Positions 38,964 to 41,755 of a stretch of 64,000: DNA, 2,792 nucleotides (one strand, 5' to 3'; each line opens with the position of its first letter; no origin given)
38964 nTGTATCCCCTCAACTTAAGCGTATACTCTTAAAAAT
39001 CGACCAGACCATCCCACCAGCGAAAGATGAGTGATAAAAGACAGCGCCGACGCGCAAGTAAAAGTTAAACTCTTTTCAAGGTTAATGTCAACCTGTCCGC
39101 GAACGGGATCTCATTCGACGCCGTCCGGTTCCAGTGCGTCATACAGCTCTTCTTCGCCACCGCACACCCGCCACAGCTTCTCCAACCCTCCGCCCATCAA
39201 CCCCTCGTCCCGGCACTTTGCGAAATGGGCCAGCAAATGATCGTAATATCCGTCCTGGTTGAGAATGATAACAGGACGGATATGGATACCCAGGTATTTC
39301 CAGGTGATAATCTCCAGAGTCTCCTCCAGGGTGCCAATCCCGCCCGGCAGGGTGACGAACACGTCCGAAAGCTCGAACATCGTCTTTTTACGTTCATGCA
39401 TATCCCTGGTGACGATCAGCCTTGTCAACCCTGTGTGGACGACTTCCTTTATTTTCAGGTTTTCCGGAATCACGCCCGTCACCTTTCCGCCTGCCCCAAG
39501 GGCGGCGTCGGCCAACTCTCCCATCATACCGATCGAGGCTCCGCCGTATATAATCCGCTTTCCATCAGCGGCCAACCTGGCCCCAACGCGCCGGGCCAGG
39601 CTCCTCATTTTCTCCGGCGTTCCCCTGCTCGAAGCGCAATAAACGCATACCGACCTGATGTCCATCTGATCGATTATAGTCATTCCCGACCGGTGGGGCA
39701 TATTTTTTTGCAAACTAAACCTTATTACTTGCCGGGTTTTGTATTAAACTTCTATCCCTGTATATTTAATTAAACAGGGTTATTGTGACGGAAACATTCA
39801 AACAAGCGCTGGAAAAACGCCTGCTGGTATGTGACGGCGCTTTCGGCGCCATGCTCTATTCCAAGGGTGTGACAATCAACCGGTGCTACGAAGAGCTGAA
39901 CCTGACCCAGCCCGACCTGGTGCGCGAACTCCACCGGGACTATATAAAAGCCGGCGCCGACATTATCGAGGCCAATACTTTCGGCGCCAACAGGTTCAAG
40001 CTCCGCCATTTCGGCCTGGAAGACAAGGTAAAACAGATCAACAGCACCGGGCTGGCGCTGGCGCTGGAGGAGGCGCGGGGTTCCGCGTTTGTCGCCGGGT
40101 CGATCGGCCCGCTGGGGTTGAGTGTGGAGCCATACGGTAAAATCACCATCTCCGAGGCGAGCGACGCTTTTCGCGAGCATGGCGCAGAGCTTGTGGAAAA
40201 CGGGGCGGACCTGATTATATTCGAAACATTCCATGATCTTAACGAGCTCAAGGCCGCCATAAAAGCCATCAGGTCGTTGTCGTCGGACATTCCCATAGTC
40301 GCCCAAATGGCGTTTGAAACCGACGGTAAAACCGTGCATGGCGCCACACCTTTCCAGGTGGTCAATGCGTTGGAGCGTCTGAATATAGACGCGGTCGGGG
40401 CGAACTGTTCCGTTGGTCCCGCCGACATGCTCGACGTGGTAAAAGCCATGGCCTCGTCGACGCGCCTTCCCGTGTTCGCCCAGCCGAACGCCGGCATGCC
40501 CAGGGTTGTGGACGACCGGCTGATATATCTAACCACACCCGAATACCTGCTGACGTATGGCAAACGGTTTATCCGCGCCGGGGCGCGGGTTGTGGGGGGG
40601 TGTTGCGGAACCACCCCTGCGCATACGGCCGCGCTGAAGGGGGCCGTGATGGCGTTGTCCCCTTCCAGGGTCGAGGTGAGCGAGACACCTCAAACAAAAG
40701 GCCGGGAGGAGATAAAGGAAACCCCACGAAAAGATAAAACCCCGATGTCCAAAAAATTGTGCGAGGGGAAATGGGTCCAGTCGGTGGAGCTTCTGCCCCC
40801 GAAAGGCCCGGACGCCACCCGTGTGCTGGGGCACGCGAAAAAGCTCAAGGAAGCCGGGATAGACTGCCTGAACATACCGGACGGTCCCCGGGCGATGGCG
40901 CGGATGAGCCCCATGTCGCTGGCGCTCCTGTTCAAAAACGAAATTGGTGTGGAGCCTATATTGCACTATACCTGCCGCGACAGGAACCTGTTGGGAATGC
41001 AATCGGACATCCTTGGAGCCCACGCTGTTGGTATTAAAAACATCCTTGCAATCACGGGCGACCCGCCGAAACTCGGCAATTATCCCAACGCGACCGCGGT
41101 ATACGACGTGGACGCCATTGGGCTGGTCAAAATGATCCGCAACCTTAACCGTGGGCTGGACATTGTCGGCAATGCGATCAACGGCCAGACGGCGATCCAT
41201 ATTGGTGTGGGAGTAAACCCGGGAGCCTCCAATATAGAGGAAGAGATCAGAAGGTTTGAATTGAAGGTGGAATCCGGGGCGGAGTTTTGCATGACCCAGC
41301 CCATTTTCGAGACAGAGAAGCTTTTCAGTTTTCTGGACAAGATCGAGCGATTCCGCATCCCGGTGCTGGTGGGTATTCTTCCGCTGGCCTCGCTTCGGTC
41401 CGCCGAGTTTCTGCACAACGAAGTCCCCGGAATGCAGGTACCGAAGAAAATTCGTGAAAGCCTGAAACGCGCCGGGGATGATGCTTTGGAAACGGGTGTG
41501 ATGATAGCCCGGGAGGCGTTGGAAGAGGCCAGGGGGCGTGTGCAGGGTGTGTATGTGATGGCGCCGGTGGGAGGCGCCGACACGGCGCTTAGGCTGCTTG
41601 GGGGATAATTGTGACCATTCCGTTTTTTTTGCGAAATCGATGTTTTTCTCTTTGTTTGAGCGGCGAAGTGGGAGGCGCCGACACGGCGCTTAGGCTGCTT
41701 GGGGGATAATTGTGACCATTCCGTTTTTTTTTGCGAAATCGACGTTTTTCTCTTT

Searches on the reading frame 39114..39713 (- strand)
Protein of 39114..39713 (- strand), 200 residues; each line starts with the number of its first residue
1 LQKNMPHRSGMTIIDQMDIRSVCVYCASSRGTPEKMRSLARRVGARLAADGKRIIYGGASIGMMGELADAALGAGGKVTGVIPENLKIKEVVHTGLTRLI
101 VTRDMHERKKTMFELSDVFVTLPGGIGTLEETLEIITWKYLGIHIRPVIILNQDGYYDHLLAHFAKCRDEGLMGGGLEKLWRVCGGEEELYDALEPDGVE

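Call 38: search_protein_families(library=pfam, proteins=[window:39114-39713:-], max_evalue=1e-8)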
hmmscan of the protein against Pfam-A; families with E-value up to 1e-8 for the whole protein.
window:39114-39713:- (200 aa): 2 families
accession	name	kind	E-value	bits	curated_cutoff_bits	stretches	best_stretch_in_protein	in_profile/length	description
PF03641.19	Lysine_decarbox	-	6.7e-37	127.1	27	1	64-193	1-130/131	Possible lysine decarboxylase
PF18306.6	LDcluster4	-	1.7e-12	47.6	26.3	1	28-133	10-111/151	SLOG cluster4 family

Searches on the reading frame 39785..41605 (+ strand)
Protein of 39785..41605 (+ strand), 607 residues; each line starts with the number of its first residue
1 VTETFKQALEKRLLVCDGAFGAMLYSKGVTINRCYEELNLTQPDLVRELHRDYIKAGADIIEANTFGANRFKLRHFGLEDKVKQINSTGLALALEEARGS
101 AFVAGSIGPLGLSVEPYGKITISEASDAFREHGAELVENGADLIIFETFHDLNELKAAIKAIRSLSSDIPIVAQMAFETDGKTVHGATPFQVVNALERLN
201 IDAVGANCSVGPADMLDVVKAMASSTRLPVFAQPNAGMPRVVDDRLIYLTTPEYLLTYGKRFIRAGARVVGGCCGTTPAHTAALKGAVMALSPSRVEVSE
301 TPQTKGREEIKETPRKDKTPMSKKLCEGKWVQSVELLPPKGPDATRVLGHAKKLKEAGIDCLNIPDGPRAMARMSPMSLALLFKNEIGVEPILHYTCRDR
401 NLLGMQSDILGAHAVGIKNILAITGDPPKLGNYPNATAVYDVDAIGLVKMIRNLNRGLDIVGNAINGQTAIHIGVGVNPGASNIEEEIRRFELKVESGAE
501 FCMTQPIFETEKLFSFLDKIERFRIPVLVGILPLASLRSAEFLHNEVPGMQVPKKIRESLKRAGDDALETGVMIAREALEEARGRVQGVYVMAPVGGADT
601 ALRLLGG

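Call 38: search_protein_families(library=pfam, proteins=[window:39785-41605:+], max_evalue=1e-8)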
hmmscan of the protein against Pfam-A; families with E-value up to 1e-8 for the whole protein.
window:39785-41605:+ (607 aa): 2 families
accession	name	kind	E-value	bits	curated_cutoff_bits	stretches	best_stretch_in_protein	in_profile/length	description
PF02574.22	S-methyl_trans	-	3.1e-71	241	22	1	14-287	1-282/283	Homocysteine S-methyltransferase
PF02219.23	MTHFR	-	2.5e-39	135.8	24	1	323-567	4-242/287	Methylenetetrahydrofolate reductase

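Call 72: search_protein_families(library=ncbifam, proteins=[window:39785-41605:+], max_evalue=1e-20)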
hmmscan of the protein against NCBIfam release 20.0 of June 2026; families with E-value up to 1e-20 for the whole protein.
window:39785-41605:+ (607 aa): 7 families
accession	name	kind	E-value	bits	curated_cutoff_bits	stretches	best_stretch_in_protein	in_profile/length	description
NF006396.0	PRK08645.1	equivalog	8.8e-219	727.6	453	1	4-605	3-599/611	bifunctional homocysteine S-methyltransferase/methylenetetrahydrofolate reductase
NF005718.0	PRK07534.1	equivalog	9.8e-68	228.9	338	1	1-294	2-300/337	betaine--homocysteine S-methyltransferase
TIGR02082.1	metH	equivalog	2.2e-59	201.1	1010.85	1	10-303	2-327/1182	methionine synthase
NF007024.0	PRK09490.1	equivalog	7.5e-48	163.1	1497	1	2-299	9-340/1234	methionine synthase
NF007020.0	PRK09485.1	equivalog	8.3e-33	113.7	215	1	5-287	4-302/306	homocysteine S-methyltransferase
TIGR00676.1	fadh2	equivalog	6.3e-27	94.6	293.7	1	333-580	2-246/275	methylenetetrahydrofolate reductase [NAD(P)H]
TIGR00677.1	fadh2_euk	equivalog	1.1e-25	90.6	310.05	0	333-566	3-230/281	methylenetetrahydrofolate reductase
